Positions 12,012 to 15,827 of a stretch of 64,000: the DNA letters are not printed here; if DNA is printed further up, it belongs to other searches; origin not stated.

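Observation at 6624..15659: Tandem triplication of giant secreted FN3-repeat proteins ending in a probably non-catalytic FGE-sulfatase domain, with anomalous base composition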

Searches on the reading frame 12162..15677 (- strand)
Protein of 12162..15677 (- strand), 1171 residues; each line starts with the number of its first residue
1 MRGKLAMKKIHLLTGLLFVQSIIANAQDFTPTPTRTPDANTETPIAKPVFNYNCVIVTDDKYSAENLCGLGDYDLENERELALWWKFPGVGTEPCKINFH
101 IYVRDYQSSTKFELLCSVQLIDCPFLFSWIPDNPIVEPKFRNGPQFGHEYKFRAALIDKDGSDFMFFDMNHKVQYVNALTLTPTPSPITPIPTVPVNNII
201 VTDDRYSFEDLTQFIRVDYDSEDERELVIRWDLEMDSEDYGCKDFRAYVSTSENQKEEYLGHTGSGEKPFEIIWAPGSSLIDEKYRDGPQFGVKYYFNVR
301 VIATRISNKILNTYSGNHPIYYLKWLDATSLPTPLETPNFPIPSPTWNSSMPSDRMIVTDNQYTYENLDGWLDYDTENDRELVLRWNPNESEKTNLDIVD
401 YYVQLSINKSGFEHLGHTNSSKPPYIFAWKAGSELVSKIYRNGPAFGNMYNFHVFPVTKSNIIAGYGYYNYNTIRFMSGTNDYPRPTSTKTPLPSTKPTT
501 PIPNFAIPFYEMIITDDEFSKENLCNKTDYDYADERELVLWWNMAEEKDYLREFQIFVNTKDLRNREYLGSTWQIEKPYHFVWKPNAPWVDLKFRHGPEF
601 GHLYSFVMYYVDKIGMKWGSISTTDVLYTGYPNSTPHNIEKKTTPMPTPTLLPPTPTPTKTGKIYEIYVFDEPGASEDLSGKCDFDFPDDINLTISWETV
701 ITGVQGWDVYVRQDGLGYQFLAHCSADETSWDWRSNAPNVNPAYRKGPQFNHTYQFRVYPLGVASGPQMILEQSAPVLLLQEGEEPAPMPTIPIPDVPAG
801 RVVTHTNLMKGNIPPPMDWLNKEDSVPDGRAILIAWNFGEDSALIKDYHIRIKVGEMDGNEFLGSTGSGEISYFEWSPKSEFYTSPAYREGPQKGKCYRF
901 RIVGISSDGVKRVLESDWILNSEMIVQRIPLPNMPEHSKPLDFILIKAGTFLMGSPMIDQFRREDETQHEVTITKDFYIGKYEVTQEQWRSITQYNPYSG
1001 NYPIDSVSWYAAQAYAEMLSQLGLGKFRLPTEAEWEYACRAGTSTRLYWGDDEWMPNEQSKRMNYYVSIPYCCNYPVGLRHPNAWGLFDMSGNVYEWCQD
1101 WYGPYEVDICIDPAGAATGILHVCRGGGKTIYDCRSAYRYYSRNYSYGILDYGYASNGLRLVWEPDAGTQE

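Call 5: search_protein_families(library=pfam, proteins=[window:12162-15677:-], max_evalue=1)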
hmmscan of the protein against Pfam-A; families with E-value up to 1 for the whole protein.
window:12162-15677:- (1171 aa): 1 family
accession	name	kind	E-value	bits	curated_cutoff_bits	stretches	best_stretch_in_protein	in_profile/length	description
PF03781.23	FGE-sulfatase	-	3.3e-41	142.1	23.3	1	942-1162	4-254/255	Sulfatase-modifying factor enzyme 1-like domain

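Call 6: search_protein_families(library=ncbifam, proteins=[window:12162-15677:-], max_evalue=1)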
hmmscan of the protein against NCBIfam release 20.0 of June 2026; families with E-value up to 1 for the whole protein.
window:12162-15677:- (1171 aa): 8 families
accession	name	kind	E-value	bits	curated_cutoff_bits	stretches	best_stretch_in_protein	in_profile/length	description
NF051459.1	pyoverdine_PvdO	equivalog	1.3e-22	80.1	500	2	1000-1102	116-219/280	dihydropyoverdine dehydrogenase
TIGR03525.2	GldK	equivalog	2.8e-22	79.6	350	2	1000-1108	218-344/408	T9SS ring complex lipoprotein PorK/GldK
TIGR02171.1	Fb_sc_TIGR02171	subfamily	3.6e-12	45.1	544.35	2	1027-1152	159-269/912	TIGR02171 family lipoprotein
TIGR03440.2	egtB_TIGR03440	equivalog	4.4e-12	45.8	360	1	994-1106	266-356/413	ergothioneine biosynthesis protein EgtB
TIGR04344.1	ovoA_Nterm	equivalog_domain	2.1e-09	36.8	400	1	977-1106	270-388/444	5-histidylcysteine sulfoxide synthase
NF041186.1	SenA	equivalog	2.3e-09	37.1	420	1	987-1106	256-326/382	selenoneine synthase SenA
TIGR03524.1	GldJ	equivalog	2.9e-09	36.1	458.2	2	1013-1048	250-285/559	gliding motility lipoprotein GldJ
TIGR03530.1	GldJ_short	equivalog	1.8e-06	27.1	382.9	2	1022-1045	205-228/396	gliding motility lipoprotein GldJ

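Call 11: find_encoding_contigs(protein=window:12162-15659:-, flank=10000, max_places=6)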
Protein window:12162-15659:- (1165 aa): no gene with exactly this product is on record in the collection.
